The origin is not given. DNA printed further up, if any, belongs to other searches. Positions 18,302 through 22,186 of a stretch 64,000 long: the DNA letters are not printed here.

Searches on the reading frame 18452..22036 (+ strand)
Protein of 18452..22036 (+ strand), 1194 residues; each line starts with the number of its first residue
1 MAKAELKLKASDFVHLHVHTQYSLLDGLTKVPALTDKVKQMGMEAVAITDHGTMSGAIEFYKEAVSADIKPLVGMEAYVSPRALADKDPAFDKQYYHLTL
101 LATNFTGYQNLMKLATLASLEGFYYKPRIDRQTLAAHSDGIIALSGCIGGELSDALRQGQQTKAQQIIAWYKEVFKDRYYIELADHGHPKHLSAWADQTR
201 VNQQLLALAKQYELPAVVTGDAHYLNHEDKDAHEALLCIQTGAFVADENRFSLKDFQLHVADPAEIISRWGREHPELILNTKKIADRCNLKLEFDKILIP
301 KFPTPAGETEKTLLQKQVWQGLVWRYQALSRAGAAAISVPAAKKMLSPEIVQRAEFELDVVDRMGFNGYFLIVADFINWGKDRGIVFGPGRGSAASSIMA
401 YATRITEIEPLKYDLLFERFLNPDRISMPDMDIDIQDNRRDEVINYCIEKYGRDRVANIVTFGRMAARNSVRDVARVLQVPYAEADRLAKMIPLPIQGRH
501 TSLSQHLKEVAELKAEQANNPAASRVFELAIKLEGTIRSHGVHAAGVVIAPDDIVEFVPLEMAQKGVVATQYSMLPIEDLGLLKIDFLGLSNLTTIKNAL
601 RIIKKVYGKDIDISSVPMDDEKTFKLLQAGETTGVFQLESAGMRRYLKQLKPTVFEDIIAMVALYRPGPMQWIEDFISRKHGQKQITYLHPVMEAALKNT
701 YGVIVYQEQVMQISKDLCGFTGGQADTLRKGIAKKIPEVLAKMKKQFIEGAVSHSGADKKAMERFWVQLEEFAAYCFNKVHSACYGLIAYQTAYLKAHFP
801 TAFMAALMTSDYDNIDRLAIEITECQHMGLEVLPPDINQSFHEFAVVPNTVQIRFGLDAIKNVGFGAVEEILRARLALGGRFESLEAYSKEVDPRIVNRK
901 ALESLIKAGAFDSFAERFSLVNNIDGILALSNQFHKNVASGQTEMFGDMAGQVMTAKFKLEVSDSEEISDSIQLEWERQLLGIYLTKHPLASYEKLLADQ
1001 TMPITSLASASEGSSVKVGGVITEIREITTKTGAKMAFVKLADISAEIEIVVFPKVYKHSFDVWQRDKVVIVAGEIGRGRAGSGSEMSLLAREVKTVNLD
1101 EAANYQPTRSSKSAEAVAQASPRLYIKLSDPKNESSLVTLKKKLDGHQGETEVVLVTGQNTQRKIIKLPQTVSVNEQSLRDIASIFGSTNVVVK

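Call 71: search_protein_families(library=pfam, proteins=[window:18452-22036:+], max_evalue=1e-10)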
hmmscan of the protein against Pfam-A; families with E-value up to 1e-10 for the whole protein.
window:18452-22036:+ (1194 aa): 4 families
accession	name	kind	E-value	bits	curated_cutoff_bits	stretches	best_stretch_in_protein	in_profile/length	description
PF07733.18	DNA_pol3_alpha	-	3.8e-93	312.3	23.9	1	314-589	3-260/260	Bacterial DNA polymerase III alpha NTPase domain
PF17657.6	DNA_pol3_finger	-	1e-64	217.3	22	1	592-753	1-164/166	Bacterial DNA polymerase III alpha subunit finger domain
PF02811.25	PHP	-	9.7e-55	185.8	26.4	1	15-186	1-164/164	PHP domain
PF14579.12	HHH_6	-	2.2e-24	85.9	25.6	1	829-916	1-85/90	Helix-hairpin-helix motif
